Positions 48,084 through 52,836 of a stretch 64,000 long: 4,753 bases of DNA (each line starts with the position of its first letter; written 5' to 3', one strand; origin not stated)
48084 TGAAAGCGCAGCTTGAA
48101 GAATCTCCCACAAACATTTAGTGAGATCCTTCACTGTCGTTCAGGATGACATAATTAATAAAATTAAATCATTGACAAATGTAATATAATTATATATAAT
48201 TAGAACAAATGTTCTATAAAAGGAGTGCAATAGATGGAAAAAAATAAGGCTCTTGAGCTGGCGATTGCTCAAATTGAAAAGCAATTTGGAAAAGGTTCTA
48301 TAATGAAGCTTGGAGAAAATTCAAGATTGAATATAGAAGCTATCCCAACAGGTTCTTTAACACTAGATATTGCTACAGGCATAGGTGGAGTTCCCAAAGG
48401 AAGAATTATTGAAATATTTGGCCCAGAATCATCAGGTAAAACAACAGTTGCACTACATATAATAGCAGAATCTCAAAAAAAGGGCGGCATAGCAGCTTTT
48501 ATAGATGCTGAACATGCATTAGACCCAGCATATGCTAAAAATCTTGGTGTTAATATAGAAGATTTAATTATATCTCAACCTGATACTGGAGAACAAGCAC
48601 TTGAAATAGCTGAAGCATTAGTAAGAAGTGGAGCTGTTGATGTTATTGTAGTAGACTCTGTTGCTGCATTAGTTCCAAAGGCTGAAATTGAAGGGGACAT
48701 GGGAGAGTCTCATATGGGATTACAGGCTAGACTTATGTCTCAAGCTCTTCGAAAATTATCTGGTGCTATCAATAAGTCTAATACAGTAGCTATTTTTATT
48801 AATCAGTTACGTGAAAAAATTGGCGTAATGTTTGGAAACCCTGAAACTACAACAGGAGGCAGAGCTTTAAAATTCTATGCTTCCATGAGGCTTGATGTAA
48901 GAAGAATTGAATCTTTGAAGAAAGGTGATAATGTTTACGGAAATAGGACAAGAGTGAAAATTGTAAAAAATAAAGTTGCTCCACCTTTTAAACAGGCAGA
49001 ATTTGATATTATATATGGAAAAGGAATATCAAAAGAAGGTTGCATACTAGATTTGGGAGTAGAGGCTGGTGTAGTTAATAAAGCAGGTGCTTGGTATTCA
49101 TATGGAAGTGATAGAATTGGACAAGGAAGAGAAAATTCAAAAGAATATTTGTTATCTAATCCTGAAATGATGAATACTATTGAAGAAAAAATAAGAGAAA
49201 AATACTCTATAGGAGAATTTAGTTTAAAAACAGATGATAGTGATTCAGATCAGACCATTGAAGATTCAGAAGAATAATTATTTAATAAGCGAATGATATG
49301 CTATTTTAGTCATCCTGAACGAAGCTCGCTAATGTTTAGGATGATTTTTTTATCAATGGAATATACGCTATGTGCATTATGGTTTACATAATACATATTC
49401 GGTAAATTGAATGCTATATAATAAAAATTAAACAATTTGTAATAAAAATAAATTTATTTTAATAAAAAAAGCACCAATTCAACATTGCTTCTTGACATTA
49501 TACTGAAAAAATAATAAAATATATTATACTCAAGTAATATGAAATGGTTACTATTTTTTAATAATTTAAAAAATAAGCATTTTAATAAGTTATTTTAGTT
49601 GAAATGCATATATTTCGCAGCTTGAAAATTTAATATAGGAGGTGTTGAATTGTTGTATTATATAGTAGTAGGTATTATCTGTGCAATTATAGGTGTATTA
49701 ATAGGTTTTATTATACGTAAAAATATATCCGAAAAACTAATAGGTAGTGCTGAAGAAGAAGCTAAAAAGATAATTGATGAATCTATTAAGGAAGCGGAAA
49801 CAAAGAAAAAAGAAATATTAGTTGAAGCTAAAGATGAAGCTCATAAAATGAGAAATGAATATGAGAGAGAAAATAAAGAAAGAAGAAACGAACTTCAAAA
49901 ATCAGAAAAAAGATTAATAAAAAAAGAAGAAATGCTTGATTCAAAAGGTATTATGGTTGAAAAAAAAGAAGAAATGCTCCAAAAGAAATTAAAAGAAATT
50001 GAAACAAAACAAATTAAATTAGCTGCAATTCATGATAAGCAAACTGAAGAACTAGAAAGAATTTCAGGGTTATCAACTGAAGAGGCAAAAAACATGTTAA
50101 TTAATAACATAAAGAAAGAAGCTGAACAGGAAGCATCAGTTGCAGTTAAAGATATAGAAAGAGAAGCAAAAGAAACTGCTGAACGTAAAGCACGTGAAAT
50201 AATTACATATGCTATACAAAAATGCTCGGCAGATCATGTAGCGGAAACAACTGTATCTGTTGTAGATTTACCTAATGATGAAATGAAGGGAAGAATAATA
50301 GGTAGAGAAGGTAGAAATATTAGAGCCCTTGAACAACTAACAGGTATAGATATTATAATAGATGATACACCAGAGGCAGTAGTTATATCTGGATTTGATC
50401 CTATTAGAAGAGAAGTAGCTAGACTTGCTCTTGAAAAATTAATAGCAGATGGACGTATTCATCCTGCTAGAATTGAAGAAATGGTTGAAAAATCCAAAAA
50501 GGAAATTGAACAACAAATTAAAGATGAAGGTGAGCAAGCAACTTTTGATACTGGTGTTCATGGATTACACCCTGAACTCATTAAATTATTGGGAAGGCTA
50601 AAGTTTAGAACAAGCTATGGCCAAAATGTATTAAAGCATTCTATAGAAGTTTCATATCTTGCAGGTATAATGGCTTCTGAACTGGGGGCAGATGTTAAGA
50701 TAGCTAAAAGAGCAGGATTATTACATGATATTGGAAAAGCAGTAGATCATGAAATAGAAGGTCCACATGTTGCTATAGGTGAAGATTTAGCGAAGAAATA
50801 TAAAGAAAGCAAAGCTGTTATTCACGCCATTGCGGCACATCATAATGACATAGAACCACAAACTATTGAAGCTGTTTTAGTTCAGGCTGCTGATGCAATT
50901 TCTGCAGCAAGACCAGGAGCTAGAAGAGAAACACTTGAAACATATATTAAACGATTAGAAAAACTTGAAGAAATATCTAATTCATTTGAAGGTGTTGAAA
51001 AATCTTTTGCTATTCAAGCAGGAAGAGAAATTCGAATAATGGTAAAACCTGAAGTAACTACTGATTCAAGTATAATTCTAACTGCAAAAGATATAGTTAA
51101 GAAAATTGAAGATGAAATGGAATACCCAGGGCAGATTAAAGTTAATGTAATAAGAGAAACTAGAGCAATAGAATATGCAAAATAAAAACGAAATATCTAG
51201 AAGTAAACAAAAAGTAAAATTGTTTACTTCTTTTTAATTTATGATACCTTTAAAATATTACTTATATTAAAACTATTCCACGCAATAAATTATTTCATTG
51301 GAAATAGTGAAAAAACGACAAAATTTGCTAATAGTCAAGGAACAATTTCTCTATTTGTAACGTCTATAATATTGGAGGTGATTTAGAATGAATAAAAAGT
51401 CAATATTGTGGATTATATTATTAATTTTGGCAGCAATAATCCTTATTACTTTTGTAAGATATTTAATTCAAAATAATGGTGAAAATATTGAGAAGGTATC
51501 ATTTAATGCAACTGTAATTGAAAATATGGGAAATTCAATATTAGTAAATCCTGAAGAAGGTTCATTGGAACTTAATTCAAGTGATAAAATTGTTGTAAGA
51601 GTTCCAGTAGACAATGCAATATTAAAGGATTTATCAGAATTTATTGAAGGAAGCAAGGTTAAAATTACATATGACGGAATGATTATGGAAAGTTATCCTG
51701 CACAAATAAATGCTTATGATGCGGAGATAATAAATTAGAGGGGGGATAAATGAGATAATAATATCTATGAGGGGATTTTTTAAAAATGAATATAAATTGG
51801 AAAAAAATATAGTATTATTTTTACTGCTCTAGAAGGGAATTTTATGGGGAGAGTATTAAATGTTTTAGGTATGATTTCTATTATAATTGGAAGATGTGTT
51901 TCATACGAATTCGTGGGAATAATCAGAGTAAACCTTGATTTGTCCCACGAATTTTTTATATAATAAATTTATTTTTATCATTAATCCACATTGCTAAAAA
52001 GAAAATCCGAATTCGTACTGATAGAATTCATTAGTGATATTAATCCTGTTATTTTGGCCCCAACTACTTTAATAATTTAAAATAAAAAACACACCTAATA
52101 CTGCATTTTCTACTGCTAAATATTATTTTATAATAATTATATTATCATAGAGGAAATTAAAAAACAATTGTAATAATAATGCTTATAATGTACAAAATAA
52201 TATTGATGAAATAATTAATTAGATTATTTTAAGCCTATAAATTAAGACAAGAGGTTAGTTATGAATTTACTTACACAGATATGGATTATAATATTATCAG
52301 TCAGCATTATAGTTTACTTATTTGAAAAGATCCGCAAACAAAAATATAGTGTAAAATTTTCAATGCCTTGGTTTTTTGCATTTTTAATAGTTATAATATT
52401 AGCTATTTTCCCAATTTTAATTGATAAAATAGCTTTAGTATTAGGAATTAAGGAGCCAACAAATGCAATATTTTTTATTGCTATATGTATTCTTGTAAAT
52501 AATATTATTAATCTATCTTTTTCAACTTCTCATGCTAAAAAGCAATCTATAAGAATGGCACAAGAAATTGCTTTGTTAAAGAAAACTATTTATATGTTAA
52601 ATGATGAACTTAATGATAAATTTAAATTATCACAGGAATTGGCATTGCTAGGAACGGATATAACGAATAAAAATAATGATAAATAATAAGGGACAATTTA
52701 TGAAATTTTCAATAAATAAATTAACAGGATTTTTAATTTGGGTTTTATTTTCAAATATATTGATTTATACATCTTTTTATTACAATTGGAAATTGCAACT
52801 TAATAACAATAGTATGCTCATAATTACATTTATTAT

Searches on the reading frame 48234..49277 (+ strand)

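Call 56: search_protein_families(library=pfam, proteins=[window:48234-49277:+], max_evalue=0.00001)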
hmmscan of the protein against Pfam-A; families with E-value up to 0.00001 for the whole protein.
window:48234-49277:+ (347 aa): 5 families
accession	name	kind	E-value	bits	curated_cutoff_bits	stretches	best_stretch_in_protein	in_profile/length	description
PF00154.27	RecA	-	1.5e-146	487.2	27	1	5-266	1-262/262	recA bacterial DNA recombination protein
PF21096.2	RecA_C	-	5.3e-27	94.2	27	1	269-324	1-56/57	RecA C-terminal domain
PF08423.17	Rad51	-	2.8e-07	30.5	22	1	31-225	2-212/244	Rad51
PF06745.19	ATPase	-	4.1e-07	30.1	26.6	0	38-201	2-167/231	KaiC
PF01637.24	ATPase_2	-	3.3e-06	27.5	33.2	1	57-194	21-121/225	ATPase domain predominantly from Archaea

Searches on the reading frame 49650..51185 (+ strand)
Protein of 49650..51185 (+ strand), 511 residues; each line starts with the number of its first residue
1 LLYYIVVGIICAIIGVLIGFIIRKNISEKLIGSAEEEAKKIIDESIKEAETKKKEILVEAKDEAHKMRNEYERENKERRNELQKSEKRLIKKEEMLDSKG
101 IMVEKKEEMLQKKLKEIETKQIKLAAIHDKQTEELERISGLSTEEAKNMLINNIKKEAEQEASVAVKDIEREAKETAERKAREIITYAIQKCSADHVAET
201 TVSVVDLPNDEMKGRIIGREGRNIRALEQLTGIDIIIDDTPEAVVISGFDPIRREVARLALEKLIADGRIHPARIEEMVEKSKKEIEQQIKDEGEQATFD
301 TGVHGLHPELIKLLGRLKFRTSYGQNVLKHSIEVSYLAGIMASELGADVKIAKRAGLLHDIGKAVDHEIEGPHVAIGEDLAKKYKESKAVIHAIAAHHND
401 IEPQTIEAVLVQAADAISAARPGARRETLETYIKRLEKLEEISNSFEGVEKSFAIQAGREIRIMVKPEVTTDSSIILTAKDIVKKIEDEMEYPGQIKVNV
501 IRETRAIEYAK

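Call 55: search_protein_families(library=pfam, proteins=[window:49650-51185:+], max_evalue=0.001)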
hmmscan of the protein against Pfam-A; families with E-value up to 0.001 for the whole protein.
window:49650-51185:+ (511 aa): 5 families
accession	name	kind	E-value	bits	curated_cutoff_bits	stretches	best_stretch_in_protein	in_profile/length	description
PF12072.13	RNase_Y_N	-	1.4e-63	214.4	32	1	4-196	2-201/201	RNase Y N-terminal region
PF01966.28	HD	-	2.2e-20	73.5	22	1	327-419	1-115/116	HD domain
PF00013.35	KH_1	-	1.3e-09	38.1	21.5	1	205-262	4-65/66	KH domain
PF08668.18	HDOD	-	1.5e-05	25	22.9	0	326-367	94-136/196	HDOD domain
PF13083.13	KH_KhpA-B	-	0.00022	21.5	32.1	0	198-231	26-58/73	KhpA/KhpB, KH domain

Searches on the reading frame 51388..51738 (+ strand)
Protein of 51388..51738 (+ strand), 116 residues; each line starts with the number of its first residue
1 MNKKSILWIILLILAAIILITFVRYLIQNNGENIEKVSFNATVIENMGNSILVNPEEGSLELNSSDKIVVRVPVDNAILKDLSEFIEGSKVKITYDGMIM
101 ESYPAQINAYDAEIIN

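Call 55: search_protein_families(library=pfam, proteins=[window:51388-51738:+], max_evalue=0.001)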
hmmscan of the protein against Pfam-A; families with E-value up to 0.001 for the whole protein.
window:51388-51738:+ (116 aa): 1 family
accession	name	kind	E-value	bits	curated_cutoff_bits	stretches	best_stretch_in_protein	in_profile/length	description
PF11518.13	DUF3221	-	3.2e-09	37.4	26.4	1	42-116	3-82/82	Protein of unknown function (DUF3221)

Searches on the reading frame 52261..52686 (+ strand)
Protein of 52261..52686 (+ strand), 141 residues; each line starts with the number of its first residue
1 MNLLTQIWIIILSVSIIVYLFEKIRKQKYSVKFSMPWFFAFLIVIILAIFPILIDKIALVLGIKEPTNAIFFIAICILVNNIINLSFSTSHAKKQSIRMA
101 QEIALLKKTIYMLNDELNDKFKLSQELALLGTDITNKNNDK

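Call 55: search_protein_families(library=pfam, proteins=[window:52261-52686:+], max_evalue=0.001)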
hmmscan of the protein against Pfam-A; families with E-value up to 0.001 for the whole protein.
window:52261-52686:+ (141 aa): 2 families
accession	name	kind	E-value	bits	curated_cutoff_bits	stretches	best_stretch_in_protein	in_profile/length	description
PF10066.14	DUF2304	-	7.7e-22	78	25.5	1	5-108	2-105/106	Uncharacterized conserved protein (DUF2304)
PF25481.1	Nucleoprot-TPR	-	0.00014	22.3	27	1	90-122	4-36/80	Nucleoprotein TPR-like domain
